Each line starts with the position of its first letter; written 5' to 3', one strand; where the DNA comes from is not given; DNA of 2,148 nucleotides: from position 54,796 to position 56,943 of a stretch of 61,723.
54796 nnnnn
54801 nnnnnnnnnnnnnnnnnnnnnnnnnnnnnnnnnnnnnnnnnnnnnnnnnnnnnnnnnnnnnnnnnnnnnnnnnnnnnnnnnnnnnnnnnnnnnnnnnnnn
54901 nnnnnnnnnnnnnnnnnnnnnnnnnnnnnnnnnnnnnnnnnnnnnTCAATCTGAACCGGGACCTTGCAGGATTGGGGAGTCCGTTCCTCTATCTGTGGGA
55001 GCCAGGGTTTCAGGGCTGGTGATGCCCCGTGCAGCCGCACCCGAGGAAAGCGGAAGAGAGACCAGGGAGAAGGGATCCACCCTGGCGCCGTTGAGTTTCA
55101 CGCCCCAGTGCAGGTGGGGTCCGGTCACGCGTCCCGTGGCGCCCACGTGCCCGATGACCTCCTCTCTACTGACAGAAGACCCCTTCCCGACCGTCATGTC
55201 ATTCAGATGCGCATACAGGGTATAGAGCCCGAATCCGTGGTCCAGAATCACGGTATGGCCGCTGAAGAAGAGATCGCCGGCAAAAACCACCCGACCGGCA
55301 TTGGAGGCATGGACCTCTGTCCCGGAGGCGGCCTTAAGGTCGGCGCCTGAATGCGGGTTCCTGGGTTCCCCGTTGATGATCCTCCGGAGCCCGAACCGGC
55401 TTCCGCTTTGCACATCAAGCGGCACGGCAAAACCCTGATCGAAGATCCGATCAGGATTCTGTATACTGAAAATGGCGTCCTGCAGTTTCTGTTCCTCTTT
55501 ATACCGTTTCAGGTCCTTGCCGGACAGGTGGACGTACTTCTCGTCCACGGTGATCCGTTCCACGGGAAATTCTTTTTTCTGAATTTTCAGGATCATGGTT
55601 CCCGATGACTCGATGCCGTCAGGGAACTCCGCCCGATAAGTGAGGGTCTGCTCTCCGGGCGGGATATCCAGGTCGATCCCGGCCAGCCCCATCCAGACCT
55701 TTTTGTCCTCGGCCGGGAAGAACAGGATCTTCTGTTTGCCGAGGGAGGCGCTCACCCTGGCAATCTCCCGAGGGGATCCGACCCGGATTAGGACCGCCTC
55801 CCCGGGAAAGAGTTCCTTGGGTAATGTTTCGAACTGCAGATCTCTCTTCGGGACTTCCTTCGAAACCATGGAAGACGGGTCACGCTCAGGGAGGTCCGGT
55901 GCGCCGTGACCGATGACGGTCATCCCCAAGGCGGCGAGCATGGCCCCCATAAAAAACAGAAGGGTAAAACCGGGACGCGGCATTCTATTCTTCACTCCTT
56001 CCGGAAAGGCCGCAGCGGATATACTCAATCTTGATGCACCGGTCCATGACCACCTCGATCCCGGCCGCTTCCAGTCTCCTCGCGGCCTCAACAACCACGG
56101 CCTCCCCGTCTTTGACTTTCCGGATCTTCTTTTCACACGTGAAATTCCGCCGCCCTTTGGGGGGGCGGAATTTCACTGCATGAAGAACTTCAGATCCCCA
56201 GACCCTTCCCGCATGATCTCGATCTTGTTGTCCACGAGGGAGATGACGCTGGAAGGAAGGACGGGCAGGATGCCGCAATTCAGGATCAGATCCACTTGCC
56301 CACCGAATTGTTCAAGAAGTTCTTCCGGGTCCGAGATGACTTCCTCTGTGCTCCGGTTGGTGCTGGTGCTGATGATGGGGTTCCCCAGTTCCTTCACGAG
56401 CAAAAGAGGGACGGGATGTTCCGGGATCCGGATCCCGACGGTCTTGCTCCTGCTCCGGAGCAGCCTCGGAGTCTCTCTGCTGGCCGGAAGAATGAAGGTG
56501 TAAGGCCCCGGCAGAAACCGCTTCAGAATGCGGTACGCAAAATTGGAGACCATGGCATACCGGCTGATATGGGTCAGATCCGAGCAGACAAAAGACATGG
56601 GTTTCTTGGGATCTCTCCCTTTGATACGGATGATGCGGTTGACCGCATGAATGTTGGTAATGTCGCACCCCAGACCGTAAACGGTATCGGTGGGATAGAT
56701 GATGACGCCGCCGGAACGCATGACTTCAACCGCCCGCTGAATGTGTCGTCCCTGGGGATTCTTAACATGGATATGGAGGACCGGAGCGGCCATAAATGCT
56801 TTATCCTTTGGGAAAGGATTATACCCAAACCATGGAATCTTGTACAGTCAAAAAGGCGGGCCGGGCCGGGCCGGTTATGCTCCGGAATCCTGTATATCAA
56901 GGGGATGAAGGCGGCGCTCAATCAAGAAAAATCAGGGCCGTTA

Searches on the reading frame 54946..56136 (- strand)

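Call 29: search_protein_families(library=pfam, proteins=[window:54946-56136:-], max_evalue=0.00001)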
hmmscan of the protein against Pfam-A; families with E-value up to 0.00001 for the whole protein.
window:54946-56136:- (396 aa): 1 family
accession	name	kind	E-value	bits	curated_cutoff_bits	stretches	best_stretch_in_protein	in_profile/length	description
PF01551.29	Peptidase_M23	-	2.5e-29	101.7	28.7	1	261-355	2-96/96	Peptidase family M23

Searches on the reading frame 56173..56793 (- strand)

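Call 29: search_protein_families(library=pfam, proteins=[window:56173-56793:-], max_evalue=0.00001)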
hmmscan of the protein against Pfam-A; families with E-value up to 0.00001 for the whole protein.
window:56173-56793:- (206 aa): 1 family
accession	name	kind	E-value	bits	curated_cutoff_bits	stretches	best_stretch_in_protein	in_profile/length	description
PF01300.24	Sua5_yciO_yrdC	-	2.7e-60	203.3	25.1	1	23-197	1-178/178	Telomere recombination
